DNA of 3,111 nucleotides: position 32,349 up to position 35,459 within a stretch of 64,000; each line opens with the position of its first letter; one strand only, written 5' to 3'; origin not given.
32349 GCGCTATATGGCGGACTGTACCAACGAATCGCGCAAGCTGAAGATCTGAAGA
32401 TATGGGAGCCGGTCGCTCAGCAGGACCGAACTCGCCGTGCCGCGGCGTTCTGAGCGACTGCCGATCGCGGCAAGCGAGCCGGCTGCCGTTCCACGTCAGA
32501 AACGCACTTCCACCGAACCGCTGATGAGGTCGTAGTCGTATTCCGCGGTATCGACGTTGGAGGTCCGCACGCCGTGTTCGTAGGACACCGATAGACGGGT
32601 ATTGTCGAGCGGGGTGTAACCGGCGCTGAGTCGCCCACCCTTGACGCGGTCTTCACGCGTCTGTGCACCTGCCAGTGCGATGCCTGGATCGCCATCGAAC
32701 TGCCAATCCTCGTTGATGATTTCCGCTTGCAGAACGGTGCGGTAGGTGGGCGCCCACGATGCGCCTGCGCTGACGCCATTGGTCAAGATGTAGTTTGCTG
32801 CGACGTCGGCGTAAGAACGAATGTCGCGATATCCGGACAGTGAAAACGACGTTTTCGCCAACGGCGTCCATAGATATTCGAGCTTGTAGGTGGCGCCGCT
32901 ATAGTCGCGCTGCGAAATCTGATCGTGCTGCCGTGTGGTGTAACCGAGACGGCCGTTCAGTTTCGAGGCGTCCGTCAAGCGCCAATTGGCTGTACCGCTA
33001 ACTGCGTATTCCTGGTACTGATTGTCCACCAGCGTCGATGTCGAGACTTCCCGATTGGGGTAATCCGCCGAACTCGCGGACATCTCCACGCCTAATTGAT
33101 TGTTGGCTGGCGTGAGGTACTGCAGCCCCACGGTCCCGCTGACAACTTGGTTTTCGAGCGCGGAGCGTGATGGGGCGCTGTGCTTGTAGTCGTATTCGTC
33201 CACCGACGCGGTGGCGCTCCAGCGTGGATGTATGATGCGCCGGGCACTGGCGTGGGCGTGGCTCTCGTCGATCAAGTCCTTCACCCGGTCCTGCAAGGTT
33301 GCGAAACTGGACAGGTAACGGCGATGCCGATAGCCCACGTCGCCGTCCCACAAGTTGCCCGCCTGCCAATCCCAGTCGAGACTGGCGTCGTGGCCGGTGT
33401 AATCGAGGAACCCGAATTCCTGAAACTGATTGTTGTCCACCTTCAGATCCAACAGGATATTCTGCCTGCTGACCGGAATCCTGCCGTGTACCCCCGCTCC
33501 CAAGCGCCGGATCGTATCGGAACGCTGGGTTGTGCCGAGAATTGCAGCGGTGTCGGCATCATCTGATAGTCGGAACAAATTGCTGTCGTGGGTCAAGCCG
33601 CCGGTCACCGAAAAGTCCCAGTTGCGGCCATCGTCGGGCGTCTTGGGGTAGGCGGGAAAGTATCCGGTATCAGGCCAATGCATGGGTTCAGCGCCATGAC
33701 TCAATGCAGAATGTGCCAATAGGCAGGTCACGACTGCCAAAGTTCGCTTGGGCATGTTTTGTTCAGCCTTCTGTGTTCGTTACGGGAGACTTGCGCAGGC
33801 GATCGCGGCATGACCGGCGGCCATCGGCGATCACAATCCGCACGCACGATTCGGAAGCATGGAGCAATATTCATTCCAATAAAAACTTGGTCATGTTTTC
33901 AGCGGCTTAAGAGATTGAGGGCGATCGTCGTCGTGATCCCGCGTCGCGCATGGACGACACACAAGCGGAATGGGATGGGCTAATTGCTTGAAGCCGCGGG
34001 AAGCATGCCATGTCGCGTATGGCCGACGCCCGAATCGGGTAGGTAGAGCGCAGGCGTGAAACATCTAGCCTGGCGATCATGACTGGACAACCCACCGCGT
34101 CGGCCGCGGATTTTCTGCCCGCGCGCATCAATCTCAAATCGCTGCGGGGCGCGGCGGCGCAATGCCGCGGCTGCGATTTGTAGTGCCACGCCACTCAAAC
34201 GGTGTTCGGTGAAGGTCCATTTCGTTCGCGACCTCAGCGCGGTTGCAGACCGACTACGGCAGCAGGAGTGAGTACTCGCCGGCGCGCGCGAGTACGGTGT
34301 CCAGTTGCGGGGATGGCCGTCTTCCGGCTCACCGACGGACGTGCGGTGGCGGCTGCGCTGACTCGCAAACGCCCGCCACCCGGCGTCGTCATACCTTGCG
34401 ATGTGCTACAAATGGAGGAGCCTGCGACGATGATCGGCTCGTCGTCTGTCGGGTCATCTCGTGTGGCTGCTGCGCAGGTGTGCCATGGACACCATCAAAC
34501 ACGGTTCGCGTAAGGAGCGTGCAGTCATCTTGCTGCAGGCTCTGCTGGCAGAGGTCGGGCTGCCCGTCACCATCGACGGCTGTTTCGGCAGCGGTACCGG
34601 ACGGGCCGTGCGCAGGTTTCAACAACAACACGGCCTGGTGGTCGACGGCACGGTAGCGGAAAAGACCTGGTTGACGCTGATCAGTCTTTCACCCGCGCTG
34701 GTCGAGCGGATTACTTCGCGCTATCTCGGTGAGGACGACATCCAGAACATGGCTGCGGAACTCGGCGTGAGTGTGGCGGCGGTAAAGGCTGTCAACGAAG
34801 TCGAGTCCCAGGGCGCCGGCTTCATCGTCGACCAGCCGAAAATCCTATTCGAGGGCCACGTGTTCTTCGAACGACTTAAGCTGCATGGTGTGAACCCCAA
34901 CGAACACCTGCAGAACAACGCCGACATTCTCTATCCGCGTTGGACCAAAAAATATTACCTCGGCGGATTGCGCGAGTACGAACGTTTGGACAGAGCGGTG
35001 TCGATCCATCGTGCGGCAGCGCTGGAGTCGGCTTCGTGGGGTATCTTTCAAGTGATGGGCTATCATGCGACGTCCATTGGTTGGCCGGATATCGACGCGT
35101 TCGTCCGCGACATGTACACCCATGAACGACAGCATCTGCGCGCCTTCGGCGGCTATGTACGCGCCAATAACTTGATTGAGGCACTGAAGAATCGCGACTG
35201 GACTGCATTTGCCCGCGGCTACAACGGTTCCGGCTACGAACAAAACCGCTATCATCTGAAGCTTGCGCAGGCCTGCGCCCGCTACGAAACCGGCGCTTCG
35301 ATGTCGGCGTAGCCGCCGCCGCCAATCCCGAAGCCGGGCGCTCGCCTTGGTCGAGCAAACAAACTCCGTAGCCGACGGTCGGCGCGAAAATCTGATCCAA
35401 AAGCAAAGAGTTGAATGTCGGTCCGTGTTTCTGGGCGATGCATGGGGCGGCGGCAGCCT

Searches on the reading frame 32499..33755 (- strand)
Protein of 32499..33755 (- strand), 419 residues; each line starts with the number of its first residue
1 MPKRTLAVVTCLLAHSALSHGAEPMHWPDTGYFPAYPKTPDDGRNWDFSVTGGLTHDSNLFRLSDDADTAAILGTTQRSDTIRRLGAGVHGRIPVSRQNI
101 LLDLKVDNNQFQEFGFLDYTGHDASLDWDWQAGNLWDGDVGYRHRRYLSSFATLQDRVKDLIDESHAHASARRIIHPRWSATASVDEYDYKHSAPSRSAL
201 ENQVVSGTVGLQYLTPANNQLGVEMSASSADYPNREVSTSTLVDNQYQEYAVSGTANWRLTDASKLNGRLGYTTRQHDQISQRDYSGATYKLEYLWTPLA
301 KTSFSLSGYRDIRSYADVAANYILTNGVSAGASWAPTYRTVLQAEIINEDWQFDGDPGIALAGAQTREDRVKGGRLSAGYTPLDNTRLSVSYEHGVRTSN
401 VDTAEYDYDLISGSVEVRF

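Call 15: search_protein_families(library=pfam, proteins=[window:32499-33755:-], max_evalue=0.001)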
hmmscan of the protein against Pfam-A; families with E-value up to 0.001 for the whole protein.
window:32499-33755:- (419 aa): 0 families

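Call 63: search_protein_families(library=pfam, proteins=[window:32499-33755:-], max_evalue=0.1)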
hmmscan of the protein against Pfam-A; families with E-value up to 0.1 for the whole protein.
window:32499-33755:- (419 aa): 2 families
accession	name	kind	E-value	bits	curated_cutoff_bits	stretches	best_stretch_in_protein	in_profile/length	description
PF10082.15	BBP2_2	-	0.0053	16.1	23.7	1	260-418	226-377/378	Putative beta-barrel porin 2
PF09619.16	YscW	-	0.066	14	22.6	0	203-241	4-45/107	Type III secretion system lipoprotein chaperone (YscW)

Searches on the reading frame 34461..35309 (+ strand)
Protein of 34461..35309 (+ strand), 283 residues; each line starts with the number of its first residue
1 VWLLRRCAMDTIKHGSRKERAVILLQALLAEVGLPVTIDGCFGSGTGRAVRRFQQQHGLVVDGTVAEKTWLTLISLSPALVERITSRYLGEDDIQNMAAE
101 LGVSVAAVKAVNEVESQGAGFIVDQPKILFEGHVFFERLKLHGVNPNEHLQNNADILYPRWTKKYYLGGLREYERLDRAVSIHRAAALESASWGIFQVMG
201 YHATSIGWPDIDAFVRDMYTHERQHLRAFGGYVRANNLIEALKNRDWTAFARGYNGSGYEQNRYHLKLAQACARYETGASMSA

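Call 15: search_protein_families(library=pfam, proteins=[window:34461-35309:+], max_evalue=0.001)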
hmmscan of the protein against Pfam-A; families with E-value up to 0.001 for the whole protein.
window:34461-35309:+ (283 aa): 3 families
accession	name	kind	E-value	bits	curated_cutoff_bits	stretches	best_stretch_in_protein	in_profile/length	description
PF11860.13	Muramidase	-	2.5e-60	204.2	22.3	1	105-276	2-175/175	N-acetylmuramidase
PF01471.23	PG_binding_1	-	2.7e-12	47.1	23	1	21-70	4-54/57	Putative peptidoglycan binding domain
PF09374.15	PG_binding_3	-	0.00087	19.9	24.6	0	20-53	1-35/76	Predicted Peptidoglycan domain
